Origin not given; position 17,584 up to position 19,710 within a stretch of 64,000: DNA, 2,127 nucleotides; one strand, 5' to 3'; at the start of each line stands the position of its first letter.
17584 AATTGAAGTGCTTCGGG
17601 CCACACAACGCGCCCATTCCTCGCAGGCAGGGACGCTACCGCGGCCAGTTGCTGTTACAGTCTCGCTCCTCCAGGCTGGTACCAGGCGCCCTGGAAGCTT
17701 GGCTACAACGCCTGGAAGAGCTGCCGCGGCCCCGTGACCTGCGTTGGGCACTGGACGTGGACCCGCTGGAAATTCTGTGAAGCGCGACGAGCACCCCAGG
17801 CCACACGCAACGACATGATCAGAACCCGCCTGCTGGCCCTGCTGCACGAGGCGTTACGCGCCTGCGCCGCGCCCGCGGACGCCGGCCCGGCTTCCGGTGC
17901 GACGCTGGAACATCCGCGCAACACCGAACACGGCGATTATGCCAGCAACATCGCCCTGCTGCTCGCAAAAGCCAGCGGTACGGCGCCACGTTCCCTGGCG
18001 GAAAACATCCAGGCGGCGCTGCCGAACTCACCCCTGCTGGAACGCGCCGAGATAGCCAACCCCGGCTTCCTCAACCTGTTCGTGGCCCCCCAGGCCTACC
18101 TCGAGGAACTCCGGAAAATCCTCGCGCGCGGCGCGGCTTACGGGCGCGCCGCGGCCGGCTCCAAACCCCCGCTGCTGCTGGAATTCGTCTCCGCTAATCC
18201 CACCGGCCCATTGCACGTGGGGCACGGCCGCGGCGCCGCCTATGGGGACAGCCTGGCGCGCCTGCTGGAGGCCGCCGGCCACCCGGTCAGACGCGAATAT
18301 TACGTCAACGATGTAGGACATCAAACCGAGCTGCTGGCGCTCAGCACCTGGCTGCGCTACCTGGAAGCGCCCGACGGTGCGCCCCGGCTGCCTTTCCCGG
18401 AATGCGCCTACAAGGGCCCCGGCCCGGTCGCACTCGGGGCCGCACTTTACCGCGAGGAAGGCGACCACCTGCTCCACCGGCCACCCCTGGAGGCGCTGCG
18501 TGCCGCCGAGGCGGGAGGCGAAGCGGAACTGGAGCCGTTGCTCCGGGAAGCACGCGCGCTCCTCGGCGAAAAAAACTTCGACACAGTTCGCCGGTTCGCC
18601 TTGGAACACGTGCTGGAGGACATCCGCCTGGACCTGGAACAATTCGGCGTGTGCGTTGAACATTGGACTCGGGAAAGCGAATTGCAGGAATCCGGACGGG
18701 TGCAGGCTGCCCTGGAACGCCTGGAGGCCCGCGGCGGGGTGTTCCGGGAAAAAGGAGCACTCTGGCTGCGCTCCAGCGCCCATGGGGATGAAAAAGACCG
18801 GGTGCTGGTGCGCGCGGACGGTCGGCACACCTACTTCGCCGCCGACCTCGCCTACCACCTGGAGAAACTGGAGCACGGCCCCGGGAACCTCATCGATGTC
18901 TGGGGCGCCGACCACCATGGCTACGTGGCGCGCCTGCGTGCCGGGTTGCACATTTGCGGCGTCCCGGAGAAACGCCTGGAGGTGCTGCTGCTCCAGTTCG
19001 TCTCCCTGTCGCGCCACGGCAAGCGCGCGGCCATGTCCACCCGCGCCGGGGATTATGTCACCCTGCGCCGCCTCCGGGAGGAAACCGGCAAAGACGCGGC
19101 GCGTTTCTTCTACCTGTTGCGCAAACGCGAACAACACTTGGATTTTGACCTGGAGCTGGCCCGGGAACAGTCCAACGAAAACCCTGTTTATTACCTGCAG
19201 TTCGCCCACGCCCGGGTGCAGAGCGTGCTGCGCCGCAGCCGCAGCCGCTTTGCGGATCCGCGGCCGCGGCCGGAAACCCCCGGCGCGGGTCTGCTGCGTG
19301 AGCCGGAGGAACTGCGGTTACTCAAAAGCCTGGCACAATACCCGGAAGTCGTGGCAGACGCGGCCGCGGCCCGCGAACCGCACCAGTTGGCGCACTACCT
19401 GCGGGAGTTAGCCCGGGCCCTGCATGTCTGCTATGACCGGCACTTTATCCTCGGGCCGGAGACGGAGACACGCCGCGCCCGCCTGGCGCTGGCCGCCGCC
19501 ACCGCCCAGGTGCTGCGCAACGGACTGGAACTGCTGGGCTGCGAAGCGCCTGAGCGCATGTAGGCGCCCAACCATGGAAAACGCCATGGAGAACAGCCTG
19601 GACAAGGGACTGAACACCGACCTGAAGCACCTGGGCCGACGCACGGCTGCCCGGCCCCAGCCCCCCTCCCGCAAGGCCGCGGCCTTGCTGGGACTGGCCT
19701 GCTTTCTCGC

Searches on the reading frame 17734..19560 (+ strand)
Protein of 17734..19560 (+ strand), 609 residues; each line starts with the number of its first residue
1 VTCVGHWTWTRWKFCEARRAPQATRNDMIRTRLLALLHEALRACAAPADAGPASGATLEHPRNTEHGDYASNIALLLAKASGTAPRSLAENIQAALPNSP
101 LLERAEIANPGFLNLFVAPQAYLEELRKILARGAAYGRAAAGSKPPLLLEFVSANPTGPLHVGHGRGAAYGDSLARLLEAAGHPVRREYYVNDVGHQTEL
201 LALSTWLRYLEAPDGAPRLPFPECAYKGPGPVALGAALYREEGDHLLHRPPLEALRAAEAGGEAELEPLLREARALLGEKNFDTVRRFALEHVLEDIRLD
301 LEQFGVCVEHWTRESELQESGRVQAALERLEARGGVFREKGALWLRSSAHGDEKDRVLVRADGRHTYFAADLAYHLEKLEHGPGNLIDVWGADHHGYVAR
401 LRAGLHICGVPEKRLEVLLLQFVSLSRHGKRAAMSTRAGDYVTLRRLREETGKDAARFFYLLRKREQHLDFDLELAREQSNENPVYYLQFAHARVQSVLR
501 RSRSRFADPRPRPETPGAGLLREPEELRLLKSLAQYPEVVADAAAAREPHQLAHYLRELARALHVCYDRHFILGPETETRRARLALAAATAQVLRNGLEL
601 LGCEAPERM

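Call 21: search_protein_families(library=ncbifam, max_evalue=0.00001, proteins=[window:17734-19560:+])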
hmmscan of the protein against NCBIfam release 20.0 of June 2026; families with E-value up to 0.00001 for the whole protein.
window:17734-19560:+ (609 aa): 4 families
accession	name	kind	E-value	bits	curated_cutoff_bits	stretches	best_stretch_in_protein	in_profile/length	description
TIGR00456.1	argS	equivalog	4.6e-123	411.5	261.65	1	37-609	5-569/569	arginine--tRNA ligase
NF002446.0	PRK01611.3-3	equivalog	5.3e-60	203.4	399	3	57-205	31-175/636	arginine--tRNA ligase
NF002447.0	PRK01611.3-4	equivalog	1.1e-54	185.9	460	2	30-381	6-324/613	arginine--tRNA ligase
NF045898.1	ArgS_rel_codon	equivalog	7e-46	157.2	340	2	446-609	170-327/327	ArgS-related anticodon-binding protein NrtL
